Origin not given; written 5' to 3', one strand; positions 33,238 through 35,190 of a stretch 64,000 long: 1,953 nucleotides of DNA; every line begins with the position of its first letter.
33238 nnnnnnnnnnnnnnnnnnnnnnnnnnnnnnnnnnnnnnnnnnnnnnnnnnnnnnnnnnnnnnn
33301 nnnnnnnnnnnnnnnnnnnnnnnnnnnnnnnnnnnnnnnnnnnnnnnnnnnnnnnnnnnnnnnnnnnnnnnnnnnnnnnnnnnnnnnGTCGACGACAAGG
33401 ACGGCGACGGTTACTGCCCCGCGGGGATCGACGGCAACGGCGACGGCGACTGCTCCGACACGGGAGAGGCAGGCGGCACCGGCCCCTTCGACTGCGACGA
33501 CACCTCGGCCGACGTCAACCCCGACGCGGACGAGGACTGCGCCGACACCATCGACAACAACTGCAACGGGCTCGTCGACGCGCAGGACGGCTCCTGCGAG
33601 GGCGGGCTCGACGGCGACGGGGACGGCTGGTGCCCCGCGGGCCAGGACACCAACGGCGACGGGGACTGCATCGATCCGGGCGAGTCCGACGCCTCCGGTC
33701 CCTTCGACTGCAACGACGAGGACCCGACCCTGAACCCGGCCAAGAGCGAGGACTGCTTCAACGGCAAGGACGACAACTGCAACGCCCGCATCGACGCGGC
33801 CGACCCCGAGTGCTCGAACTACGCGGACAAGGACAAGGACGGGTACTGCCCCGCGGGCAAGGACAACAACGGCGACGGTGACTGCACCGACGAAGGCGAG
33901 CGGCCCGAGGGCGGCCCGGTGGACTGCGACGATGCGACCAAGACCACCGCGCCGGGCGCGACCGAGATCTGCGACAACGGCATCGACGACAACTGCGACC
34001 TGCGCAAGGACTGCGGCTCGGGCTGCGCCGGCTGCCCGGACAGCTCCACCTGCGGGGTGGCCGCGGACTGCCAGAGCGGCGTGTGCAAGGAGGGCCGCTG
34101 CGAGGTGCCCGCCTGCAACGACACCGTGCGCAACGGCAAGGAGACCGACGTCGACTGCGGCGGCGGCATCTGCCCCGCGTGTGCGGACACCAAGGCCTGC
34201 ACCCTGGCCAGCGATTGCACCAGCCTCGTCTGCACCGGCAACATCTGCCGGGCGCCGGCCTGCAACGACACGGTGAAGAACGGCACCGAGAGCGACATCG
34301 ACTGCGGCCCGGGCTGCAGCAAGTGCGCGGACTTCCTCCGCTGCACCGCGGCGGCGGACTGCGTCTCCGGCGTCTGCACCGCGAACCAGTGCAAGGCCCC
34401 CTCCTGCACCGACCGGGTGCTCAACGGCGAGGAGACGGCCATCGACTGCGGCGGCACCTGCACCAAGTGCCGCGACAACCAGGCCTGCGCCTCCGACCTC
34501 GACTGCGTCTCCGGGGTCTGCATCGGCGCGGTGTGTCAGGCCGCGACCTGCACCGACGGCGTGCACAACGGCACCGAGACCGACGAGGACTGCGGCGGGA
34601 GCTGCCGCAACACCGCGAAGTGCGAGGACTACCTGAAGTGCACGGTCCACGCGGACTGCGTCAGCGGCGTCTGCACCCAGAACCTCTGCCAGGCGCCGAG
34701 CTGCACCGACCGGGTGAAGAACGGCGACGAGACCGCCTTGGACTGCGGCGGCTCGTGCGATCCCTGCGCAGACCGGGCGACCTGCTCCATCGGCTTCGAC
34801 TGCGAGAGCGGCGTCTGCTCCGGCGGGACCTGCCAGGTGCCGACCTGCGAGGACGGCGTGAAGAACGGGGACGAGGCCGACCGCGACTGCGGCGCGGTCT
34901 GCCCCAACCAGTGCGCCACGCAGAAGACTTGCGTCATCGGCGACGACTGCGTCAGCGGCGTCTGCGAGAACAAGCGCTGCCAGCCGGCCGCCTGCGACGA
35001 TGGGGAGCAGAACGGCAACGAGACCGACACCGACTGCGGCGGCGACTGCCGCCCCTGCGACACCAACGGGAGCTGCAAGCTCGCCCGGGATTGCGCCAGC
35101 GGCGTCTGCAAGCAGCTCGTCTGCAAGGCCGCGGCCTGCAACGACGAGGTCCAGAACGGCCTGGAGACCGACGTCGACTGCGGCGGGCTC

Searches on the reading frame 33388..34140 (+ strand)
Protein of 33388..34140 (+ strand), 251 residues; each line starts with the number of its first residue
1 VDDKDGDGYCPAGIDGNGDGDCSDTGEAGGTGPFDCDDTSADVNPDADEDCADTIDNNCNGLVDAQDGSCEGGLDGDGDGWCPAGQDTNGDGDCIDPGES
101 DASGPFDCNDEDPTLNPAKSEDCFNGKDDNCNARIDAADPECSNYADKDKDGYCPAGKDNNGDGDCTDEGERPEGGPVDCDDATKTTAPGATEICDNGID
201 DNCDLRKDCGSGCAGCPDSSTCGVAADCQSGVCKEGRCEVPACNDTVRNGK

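Call 38: search_protein_families(library=pfam, proteins=[window:33388-34140:+], max_evalue=1)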
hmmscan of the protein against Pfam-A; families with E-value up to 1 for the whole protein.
window:33388-34140:+ (251 aa): 1 family
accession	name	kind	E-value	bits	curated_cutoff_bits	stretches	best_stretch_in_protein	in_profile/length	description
PF11617.13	Cu-binding_MopE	-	1.8e-18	66.9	27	3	179-204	1-25/30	Putative metal-binding motif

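Call 39: search_protein_families(library=ncbifam, proteins=[window:33388-34140:+], max_evalue=1)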
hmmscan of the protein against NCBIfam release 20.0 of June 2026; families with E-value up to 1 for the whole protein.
window:33388-34140:+ (251 aa): 0 families

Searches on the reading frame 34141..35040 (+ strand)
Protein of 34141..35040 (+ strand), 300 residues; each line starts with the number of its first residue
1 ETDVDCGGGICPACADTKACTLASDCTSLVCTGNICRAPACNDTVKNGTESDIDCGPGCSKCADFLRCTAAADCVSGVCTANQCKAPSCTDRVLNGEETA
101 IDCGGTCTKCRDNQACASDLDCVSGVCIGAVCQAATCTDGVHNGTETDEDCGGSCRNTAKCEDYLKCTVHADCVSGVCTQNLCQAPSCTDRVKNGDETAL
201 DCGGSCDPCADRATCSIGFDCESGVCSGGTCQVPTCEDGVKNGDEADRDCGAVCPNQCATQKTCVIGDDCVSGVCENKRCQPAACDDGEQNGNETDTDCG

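Call 38: search_protein_families(library=pfam, proteins=[window:34141-35040:+], max_evalue=1)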
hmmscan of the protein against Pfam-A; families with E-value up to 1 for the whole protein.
window:34141-35040:+ (300 aa): 1 family
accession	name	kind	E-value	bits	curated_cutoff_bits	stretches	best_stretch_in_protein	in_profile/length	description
PF01451.26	LMWPc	-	0.29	11.8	23.2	1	29-47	3-21/144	Low molecular weight phosphotyrosine protein phosphatase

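Call 39: search_protein_families(library=ncbifam, proteins=[window:34141-35040:+], max_evalue=1)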
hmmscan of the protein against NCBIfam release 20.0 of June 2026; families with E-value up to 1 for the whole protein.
window:34141-35040:+ (300 aa): 0 families
